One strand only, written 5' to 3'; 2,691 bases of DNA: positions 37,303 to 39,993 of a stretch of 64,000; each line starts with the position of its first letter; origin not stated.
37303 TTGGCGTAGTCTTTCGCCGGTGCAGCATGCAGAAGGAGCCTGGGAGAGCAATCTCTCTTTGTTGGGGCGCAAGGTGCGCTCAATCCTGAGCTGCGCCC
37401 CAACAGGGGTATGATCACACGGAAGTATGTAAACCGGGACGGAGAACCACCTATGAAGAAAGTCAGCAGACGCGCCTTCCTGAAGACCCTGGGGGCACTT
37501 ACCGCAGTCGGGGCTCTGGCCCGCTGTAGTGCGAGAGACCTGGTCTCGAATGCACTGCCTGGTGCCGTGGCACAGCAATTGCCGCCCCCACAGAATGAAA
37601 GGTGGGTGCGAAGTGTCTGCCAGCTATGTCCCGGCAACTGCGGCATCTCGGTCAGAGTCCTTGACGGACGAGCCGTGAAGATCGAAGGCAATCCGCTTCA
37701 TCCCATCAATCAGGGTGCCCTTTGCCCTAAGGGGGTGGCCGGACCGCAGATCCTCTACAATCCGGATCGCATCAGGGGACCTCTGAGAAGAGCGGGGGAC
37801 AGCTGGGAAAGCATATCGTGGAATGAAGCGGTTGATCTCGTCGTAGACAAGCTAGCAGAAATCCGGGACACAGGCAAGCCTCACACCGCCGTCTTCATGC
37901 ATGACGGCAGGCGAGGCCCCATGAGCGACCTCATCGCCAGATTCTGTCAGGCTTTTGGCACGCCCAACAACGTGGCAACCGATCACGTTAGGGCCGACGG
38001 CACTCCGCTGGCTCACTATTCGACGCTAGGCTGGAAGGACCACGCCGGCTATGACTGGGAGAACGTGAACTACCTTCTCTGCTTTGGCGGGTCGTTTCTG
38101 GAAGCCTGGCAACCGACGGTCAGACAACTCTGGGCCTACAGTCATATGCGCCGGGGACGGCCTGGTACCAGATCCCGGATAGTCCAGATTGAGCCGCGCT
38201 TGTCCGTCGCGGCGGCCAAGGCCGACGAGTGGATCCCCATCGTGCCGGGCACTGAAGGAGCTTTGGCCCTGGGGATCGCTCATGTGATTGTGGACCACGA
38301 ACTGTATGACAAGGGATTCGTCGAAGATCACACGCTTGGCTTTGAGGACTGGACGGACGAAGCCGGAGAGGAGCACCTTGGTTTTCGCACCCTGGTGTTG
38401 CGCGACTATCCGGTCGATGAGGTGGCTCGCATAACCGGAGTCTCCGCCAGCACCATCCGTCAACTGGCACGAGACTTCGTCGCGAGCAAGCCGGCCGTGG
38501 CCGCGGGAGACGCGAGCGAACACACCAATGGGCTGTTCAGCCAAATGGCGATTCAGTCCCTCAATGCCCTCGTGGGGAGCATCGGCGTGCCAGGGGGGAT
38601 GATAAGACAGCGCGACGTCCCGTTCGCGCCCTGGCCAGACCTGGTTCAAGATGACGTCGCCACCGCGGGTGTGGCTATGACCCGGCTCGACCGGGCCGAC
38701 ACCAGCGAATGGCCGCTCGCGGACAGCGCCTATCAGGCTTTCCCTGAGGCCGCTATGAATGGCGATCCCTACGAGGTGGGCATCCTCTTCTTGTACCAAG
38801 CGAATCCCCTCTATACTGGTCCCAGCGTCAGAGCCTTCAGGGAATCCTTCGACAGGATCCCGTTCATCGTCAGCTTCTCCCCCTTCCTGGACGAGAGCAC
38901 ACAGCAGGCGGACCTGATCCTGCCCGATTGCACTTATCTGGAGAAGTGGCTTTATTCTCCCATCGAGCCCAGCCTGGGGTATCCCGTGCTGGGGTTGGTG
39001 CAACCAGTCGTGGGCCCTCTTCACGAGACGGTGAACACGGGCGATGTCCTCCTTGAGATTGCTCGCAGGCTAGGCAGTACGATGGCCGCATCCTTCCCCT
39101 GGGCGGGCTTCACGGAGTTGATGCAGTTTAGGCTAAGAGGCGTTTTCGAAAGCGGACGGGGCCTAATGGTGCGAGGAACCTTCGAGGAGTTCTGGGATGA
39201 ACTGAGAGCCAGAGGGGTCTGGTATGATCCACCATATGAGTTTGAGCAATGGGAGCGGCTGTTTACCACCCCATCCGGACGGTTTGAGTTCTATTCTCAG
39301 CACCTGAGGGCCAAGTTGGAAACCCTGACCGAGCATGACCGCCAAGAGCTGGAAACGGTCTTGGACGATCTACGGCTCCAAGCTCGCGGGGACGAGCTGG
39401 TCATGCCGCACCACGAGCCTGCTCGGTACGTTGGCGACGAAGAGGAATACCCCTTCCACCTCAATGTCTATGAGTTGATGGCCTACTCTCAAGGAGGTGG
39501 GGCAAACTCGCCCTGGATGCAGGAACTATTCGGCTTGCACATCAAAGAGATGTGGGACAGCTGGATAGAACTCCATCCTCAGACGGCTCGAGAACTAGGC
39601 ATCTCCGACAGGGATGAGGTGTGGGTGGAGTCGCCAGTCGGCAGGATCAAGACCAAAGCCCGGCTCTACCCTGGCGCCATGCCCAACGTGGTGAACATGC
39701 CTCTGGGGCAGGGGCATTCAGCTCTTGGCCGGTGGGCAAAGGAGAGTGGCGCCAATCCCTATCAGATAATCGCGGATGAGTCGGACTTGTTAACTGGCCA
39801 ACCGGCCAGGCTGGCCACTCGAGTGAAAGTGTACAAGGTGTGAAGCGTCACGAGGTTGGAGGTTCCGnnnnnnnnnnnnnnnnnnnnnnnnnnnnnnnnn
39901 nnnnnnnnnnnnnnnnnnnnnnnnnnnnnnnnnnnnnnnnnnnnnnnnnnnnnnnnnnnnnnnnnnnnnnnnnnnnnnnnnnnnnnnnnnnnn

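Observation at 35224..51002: Two convergent paralogous molybdopterin/FeS/NrfD modules wired to four multihaem cytochromes (37 CXXCH motifs)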

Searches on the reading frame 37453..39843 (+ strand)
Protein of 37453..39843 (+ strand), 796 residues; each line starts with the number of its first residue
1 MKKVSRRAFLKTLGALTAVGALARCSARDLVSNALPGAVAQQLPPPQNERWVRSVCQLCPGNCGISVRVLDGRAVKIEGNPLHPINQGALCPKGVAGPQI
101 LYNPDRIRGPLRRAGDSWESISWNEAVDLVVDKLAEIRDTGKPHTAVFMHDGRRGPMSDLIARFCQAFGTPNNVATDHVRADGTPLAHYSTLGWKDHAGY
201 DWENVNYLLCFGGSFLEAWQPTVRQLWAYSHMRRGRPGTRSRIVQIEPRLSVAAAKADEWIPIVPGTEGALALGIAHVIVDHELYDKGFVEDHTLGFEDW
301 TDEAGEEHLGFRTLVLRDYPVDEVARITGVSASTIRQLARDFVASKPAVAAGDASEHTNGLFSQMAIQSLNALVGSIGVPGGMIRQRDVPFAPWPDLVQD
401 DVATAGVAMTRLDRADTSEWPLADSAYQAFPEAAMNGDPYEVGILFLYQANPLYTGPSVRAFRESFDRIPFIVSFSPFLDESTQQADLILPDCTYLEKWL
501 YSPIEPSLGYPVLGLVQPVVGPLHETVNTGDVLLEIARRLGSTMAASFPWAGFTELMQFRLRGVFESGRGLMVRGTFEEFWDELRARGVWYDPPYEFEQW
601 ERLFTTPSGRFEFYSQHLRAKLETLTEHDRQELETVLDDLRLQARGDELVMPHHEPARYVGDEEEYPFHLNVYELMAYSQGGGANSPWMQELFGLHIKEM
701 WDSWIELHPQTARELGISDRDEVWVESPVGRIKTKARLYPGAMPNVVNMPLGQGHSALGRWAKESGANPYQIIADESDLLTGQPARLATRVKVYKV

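Call 3: search_protein_families(library=pfam, proteins=[window:37453-39843:+], max_evalue=0.01)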
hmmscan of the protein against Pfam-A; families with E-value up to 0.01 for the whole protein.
window:37453-39843:+ (796 aa): 8 families
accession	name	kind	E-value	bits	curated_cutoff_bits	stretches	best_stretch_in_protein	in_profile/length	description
PF00384.28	Molybdopterin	-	1e-25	91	24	1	106-498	1-316/353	Molybdopterin oxidoreductase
PF04879.21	Molybdop_Fe4S4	-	1.7e-17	63.6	22.7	1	50-103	2-55/55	Molybdopterin oxidoreductase Fe4S4 domain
PF01568.27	Molydop_binding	-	1.5e-14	54.4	26.8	1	701-785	27-105/110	Molydopterin dinucleotide binding domain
PF10518.14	TAT_signal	-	0.00058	20.1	22.7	1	3-23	1-21/21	TAT (twin-arginine translocation) pathway signal sequence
PF13411.12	MerR_1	-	0.0048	17.4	21.6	1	319-367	1-43/69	MerR HTH family regulatory protein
PF00376.29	MerR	-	0.0069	16.6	28.2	0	323-338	4-19/38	MerR family regulatory protein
PF13542.12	HTH_Tnp_ISL3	-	0.0085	16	27.4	0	313-342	22-50/51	Helix-turn-helix domain of transposase family ISL3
PF13384.12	HTH_23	-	0.0091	16.2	24.6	0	314-345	13-44/50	Homeodomain-like domain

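Call 4: search_protein_families(library=ncbifam, proteins=[window:37453-39843:+], max_evalue=0.01)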
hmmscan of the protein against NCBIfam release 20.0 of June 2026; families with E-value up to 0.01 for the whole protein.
window:37453-39843:+ (796 aa): 26 families (the best 25 are shown)
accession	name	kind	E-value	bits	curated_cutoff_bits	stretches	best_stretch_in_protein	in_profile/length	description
NF041714.1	arsenate_red_ArrA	equivalog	1.6e-95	321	1600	2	4-542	3-569/848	arsenate respiratory reductase molybdopterin-containing subunit ArrA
NF041783.2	mnquin_red_QrcB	equivalog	5.3e-92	309.1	440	2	51-544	52-507/695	menaquinone reductase molybdopterin-binding-like subunit QrcB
NF012032.0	PRK15488.1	equivalog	3.1e-85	286.7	694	2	3-567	2-552/759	thiosulfate reductase PhsA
TIGR02166.1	dmsA_ynfE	subfamily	2.8e-56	191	777.7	1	4-757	1-756/794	DMSO/selenate family reductase complex A subunit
TIGR01591.1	Fdh-alpha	equivalog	7.7e-54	182.9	666.25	2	55-544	2-482/672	formate dehydrogenase subunit alpha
NF011566.1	PRK14990.1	exception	1.8e-41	142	1600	1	3-767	13-786/814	dimethylsulfoxide reductase subunit A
NF041885.1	selenate_YnfE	exception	8.9e-38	129.6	1675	2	4-388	3-409/805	selenate/tellurate reductase subunit YnfE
NF041884.1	selenate_YnfF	exception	6.9e-36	123.4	1650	2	4-548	1-565/798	selenate/tellurate reductase subunit YnfF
TIGR03479.1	DMSO_red_II_alp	subfamily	4e-35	121.1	984.75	2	56-294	63-307/913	molybdopterin-dependent oxidoreductase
NF047855.1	AssmNtatRedNasC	equivalog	1.5e-34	119.4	1100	3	47-367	16-326/708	assimilatory nitrate reductase catalytic subunit NasC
TIGR01553.1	formate-DH-alph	equivalog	1.5e-29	102.4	814.2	2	4-140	2-142/1009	formate dehydrogenase-N subunit alpha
NF011567.1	PRK14991.1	equivalog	3.4e-28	97.9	1750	3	191-291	271-371/1022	tetrathionate reductase subunit TtrA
NF010055.0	PRK13532.1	equivalog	1.8e-24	86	904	1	3-295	2-292/830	nitrate reductase catalytic subunit NapA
NF041513.1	formate_DH_Act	exception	4.6e-24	84.3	1400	2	48-141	39-134/1067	formate dehydrogenase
TIGR00509.1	bisC_fam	subfamily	6.3e-24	84.2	1017.55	1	113-619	66-596/772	molybdopterin guanine dinucleotide-containing S/N-oxide reductase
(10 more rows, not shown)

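Call 13: find_homologous_proteins(query=window:37453-39843:+, max_evalue=1e-30)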
Query window:37453-39843:+ (796 aa): 4575 proteins with E <= 1e-30 among 8000 candidates; the best 120 are listed.
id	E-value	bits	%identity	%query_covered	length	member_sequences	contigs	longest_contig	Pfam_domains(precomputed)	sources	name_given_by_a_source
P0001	0.0e+0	1870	100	100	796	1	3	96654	PF00384.28,PF01568.28,PF04879.22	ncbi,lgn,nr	ncbi:MAG: molybdopterin-dependent oxidoreductase [Anaerolineae bacterium]|nr:molybdopterin-dependent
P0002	0.0e+0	1602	84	100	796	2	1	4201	PF00384.28,PF01568.28,PF04879.22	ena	-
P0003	0.0e+0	1576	84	100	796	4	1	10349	PF00384.28,PF01568.28,PF04879.22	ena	-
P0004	0.0e+0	1391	72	100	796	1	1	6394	PF00384.28,PF01568.28,PF04879.22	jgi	jgi:anaerobic selenocysteine-containing dehydrogenase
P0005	0.0e+0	1388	72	100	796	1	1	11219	PF10518.15,PF00384.28,PF01568.28,PF04879.22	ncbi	-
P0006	0.0e+0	1368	74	96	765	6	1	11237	PF00384.28,PF01568.28,PF04879.22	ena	-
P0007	0.0e+0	1099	60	100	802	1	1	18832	PF00384.28,PF01568.28,PF04879.22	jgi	-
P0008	0.0e+0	1094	60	100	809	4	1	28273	PF00384.28,PF01568.28,PF04879.22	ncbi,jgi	-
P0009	0.0e+0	1089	59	100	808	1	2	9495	PF00384.28,PF01568.28,PF04879.22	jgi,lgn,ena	-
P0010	0.0e+0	1087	60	100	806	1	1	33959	PF00384.28,PF01568.28,PF04879.22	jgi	jgi:anaerobic selenocysteine-containing dehydrogenase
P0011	0.0e+0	1086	59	100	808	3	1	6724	PF00384.28,PF01568.28,PF04879.22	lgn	-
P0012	0.0e+0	1084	59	100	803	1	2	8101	PF10518.15,PF00384.28,PF01568.28,PF04879.22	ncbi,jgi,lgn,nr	ncbi:MAG: twin-arginine translocation signal domain-containing protein [Anaerolineales bacterium]|nr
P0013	0.0e+0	1083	59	100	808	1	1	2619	PF00384.28,PF01568.28,PF04879.22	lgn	-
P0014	0.0e+0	1081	59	100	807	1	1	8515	PF00384.28,PF01568.28,PF04879.22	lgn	-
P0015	0.0e+0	1081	59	100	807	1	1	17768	PF00384.28,PF01568.28,PF04879.22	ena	-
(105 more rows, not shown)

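Call 18: find_related_loci(query=A1, collection=genome_contigs, flank=10000)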
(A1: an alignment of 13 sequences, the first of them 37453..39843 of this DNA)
Query A1 (796 aa) in genome_contigs; peptide patterns used: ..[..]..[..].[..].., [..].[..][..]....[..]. (x = any residue, [..] = any of these).
598 stretches matched a pattern (row limit reached: there are more); 566 encode a relative of the query (tblastn E <= 1e-3); the best 80 are kept; 79 distinct loci.
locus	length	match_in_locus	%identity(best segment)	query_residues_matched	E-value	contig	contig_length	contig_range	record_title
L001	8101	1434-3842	59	1-795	0e+0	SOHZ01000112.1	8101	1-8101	MAG: Anaerolineales bacterium isolate E26_bin7 NODE_411_length_8101_cov_15.889510, whole genome shotgun sequence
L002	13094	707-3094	58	1-795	0e+0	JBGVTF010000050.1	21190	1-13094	MAG: Anaerolineae bacterium isolate S_237_B7 k127_297636, whole genome shotgun sequence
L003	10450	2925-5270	55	1-795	0e+0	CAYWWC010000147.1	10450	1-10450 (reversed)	MAG TPA_asm: uncultured Anaerolineae bacterium isolate SRP077602_co7_465 genome assembly, contig: NODE_28831_length_1045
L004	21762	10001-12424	54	3-796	0e+0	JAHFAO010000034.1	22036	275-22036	MAG: Deltaproteobacteria bacterium isolate nzgw177 NODE_879_length_22037_cov_5.418370, whole genome shotgun sequence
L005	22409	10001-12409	54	3-795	0e+0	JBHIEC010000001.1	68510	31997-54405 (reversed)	MAG: Anaerolineae bacterium isolate b3.sp2_bin.41 NODE_31_length_68510_cov_8.060142, whole genome shotgun sequence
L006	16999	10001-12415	53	4-795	0e+0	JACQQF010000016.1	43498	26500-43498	MAG: Candidatus Methylomirabilota bacterium isolate NC_groundwater_1326_Ag_S-0.2um_61_204 S_p2_S4_coassembly_k141_334203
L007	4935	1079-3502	50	1-795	0e+0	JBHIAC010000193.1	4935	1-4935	MAG: bacterium isolate K_3_bin.3 NODE_8805_length_4935_cov_11.314959, whole genome shotgun sequence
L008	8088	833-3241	53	3-795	0e+0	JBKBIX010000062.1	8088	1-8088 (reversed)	MAG: Candidatus Bipolaricaulia bacterium isolate 21I_052.bin.33 NODE_62_length_8088_cov_33.789914, whole genome shotgun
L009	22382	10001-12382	51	1-795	0e+0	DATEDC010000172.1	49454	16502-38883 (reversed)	MAG TPA_asm: Anaerolineales bacterium isolate SMAG_U8288 k141_2050113, whole genome shotgun sequence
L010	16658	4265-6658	53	1-795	0e+0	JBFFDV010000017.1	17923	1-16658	MAG: Anaerolineae bacterium isolate Mix_mud13.2021.11.53 k141_2349567_length_17923_cov_9.2947, whole genome shotgun sequ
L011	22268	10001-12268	53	45-796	0e+0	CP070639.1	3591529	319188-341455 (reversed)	MAG: Anaerolineales bacterium isolate bin917 chromosome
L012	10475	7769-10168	51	1-795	0e+0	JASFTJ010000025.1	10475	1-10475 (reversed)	MAG: Anaerolineae bacterium isolate D1103U20metaG_Bin_347 D1103U20metaG_FD_scaffold_1956_c1, whole genome shotgun sequen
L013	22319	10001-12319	54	1-796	0e+0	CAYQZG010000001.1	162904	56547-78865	MAG TPA_asm: uncultured Anaerolineales bacterium isolate binchicken_co15_218 genome assembly, contig: NODE_4_length_1629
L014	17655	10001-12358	50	4-796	0e+0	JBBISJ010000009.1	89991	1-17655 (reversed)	MAG: Chloroflexota bacterium isolate SLS170214_bin_370 NODE_115_length_89991_cov_7.881049, whole genome shotgun sequence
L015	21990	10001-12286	53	1-796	0e+0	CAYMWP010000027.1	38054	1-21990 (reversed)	MAG TPA_asm: uncultured Anaerolineales bacterium isolate binchicken_co334_151 genome assembly, contig: NODE_1709_length_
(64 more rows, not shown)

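Call 41: search_solved_structures(query=window:37453-39843:+, max_evalue=1e-12)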
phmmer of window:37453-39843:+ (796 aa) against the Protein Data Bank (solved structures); distinct sequences matched with E-value up to 1e-12: 46.
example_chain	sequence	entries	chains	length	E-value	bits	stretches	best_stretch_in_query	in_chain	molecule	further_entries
6cz7_A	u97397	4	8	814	1.5e-88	301.3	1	50-795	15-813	ArrA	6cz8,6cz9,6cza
2vpw_A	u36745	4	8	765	5.8e-56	193.5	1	31-619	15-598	THIOSULFATE REDUCTASE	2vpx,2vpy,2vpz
2e7z_A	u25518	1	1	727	2.1e-38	135.4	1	55-377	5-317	Acetylene hydratase Ahy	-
7bkb_D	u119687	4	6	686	8.4e-33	116.9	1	50-498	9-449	Formate dehydrogenase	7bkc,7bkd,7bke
9vap_A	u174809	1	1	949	1.7e-32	115.9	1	4-382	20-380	Formate dehydrogenase molybdopterin-binding subunit FdhA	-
2jim_A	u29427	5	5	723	1.1e-30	109.9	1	48-542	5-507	PERIPLASMIC NITRATE REDUCTASE | PROTEIN (PERIPLASMIC NITRATE REDUCTASE)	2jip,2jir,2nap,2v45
2jio_A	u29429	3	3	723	5.3e-30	107.6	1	48-542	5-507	PERIPLASMIC NITRATE REDUCTASE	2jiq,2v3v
9t1s_L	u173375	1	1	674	8.4e-30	106.9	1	51-498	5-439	formate dehydrogenase (coenzyme F420)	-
1aa6_A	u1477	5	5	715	7.5e-29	103.8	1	52-497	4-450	FORMATE DEHYDROGENASE H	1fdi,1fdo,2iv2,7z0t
4ydd_A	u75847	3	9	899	7.3e-27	97.2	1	83-294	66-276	DMSO reductase family type II enzyme, molybdopterin subunit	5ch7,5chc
5e7o_A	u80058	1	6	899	8.2e-27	97.1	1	83-294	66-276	DMSO reductase family type II enzyme, molybdopterin subunit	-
7qv7_S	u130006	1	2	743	1.3e-26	96.4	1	51-498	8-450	Hydrogen dependent carbon dioxide reductase subunit FdhF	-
7l5i_A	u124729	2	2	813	1.1e-22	83.4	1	100-624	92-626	Trimethylamine-N-oxide reductase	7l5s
6tg9_A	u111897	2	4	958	2.9e-22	82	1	49-384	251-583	Formate dehydrogenase subunit alpha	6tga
8cm7_A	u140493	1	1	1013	1e-21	80.2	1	4-294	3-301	Formate dehydrogenase, alpha subunit, selenocysteine-containing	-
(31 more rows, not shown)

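Call 61: find_encoding_contigs(protein=P0003, flank=10000, max_places=2)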
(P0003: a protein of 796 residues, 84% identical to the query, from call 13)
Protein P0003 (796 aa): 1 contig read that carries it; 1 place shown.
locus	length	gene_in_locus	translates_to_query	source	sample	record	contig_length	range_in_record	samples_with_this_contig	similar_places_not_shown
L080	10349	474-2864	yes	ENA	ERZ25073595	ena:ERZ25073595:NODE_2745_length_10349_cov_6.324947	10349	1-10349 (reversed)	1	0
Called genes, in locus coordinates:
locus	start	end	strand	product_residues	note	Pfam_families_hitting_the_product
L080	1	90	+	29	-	?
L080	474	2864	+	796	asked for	PF04879:Molybdop_Fe4S4, PF00384:Molybdopterin, PF01568:Molydop_binding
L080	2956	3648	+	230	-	PF12838:Fer4_7, PF13237:Fer4_10 (weak), PF13247:Fer4_11, PF12838:Fer4_7 (weak), PF00037:Fer4 (weak), PF12797:Fer4_2 (weak), PF12837:Fer4_6, PF13237:Fer4_10 (weak), +4 more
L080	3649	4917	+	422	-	PF03916:NrfD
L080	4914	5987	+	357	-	PF02085:Cytochrom_CIII (faint), PF09699:Paired_CXXCH_1 (faint), PF13435:Cytochrome_C554 (faint), PF14522:Cytochrome_C7 (faint), PF14537:Cytochrom_c3_2 (faint), PF22113:Mtrc-MtrF_II-IV_dom (faint)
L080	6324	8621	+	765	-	PF04879:Molybdop_Fe4S4, PF00384:Molybdopterin, PF01568:Molydop_binding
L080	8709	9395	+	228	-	PF12797:Fer4_2 (weak), PF12838:Fer4_7 (weak), PF13247:Fer4_11, PF12838:Fer4_7 (weak), PF00037:Fer4, PF12797:Fer4_2 (weak), PF12837:Fer4_6 (weak), PF13237:Fer4_10 (weak), +4 more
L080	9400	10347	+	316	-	?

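Call 62: find_encoding_contigs(protein=P0005, flank=10000, max_places=2)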
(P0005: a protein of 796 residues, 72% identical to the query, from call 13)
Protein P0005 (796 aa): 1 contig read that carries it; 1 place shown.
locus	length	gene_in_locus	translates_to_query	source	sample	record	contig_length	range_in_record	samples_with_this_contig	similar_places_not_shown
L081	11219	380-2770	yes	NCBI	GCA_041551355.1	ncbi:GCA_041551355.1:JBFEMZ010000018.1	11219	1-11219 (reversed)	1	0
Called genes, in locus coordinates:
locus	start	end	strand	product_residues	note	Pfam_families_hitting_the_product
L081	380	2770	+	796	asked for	PF10518:TAT_signal (weak), PF04879:Molybdop_Fe4S4, PF00384:Molybdopterin, PF01568:Molydop_binding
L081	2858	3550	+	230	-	PF12838:Fer4_7 (weak), PF13187:Fer4_9 (weak), PF13237:Fer4_10 (weak), PF13247:Fer4_11, PF14697:Fer4_21 (weak), PF00037:Fer4, PF12837:Fer4_6, PF12838:Fer4_7, +5 more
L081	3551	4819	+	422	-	PF03916:NrfD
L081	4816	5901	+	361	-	PF02085:Cytochrom_CIII (faint), PF13435:Cytochrome_C554 (faint), PF09699:Paired_CXXCH_1 (faint), PF13442:Cytochrome_CBB3 (faint), PF14522:Cytochrome_C7 (faint), PF14537:Cytochrom_c3_2 (faint), PF22113:Mtrc-MtrF_II-IV_dom (faint)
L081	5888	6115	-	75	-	-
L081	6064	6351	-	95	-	-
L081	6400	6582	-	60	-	PF00126:HTH_1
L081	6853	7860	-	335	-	PF02085:Cytochrom_CIII (faint), PF09699:Paired_CXXCH_1 (faint), PF14522:Cytochrome_C7 (faint), PF14537:Cytochrom_c3_2 (faint)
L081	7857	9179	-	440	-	PF09699:Paired_CXXCH_1 (faint), PF14522:Cytochrome_C7 (faint), PF14537:Cytochrom_c3_2 (faint), PF22113:Mtrc-MtrF_II-IV_dom (faint), PF13435:Cytochrome_C554 (faint)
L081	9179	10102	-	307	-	PF02613:Nitrate_red_del, PF00037:Fer4 (faint), PF12838:Fer4_7 (weak)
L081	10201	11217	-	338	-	?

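Call 70: find_encoding_contigs(protein=window:37453-39843:+, flank=1000, max_places=3)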
Protein window:37453-39843:+ (796 aa): 3 contigs read that carry it; 1 place shown.
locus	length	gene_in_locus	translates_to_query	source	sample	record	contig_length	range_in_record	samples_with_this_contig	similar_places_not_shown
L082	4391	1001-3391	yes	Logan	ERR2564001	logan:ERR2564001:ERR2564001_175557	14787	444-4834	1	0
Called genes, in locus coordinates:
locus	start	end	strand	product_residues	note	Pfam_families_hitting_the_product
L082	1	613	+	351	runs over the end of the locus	?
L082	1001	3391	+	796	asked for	PF04879:Molybdop_Fe4S4, PF00384:Molybdopterin, PF01568:Molydop_binding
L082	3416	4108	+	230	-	PF12797:Fer4_2 (weak), PF12838:Fer4_7 (weak), PF13237:Fer4_10 (weak), PF13247:Fer4_11, PF00037:Fer4, PF12797:Fer4_2 (weak), PF12837:Fer4_6 (weak), PF13237:Fer4_10 (weak), +5 more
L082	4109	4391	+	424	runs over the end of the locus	PF03916:NrfD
